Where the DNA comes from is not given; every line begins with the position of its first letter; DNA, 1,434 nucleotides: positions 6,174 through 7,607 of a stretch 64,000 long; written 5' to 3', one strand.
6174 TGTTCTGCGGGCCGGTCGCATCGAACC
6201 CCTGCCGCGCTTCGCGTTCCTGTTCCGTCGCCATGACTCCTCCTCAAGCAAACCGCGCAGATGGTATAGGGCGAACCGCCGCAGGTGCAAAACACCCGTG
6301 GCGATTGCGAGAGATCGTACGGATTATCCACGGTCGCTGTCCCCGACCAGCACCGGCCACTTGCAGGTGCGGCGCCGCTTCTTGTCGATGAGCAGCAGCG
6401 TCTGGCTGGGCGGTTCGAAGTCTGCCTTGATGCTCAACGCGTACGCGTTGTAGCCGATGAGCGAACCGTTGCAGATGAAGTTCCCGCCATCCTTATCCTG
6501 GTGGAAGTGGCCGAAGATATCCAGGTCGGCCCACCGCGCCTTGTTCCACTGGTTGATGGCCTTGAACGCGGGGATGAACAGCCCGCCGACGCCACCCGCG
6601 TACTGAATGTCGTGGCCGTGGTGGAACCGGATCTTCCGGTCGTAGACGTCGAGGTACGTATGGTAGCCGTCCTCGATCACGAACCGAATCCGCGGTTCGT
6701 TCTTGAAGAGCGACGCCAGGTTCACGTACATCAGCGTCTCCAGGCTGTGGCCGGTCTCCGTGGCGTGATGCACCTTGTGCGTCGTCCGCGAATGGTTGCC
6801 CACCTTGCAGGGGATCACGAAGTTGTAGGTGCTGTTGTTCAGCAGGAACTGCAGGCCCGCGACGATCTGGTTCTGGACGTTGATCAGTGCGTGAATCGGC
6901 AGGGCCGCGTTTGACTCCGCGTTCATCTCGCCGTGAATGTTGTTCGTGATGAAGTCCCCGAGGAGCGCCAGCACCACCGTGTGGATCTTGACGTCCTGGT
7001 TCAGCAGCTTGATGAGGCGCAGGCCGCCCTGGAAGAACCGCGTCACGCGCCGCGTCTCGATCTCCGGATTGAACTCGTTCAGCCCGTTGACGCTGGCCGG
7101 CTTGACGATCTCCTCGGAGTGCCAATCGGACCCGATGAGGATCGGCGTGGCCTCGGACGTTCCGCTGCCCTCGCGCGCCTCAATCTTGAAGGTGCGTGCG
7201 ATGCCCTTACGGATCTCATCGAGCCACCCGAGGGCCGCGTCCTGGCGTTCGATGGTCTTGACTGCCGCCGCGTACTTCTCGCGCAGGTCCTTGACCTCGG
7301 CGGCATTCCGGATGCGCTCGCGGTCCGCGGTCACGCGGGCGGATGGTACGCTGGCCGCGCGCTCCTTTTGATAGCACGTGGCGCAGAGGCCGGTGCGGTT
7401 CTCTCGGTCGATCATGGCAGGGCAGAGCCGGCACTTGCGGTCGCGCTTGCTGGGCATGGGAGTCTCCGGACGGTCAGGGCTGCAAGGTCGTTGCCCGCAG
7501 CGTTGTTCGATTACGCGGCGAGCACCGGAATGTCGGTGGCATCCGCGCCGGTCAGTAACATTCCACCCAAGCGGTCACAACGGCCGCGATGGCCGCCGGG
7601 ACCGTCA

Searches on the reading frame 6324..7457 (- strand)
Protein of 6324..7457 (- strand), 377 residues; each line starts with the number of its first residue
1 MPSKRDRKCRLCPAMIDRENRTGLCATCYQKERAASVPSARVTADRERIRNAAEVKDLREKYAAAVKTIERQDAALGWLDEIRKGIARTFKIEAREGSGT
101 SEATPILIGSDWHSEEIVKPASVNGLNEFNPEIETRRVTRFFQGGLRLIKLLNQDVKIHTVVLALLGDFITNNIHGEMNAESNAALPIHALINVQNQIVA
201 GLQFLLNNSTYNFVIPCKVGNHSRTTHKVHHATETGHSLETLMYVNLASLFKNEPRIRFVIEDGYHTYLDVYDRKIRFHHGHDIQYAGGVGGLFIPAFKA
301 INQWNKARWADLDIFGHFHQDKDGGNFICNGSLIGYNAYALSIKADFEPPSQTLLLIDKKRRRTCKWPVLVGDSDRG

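Call 26: find_encoding_contigs(protein=window:6324-7457:-, flank=10000, max_places=3)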
Protein window:6324-7457:- (377 aa): 1 contig read that carries it; 1 place shown.
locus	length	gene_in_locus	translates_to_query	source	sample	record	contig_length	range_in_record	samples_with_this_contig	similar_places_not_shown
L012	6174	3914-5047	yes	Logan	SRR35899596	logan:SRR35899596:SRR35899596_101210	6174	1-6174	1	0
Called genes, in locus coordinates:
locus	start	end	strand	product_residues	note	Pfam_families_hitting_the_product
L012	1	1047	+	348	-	?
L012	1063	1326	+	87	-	-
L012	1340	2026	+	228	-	-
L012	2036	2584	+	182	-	PF01145:Band_7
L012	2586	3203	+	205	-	-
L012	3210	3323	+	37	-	-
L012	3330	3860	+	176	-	PF00959:Phage_lysozyme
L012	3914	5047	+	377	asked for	-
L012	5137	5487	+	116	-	PF19905:DUF6378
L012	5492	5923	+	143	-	-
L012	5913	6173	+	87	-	?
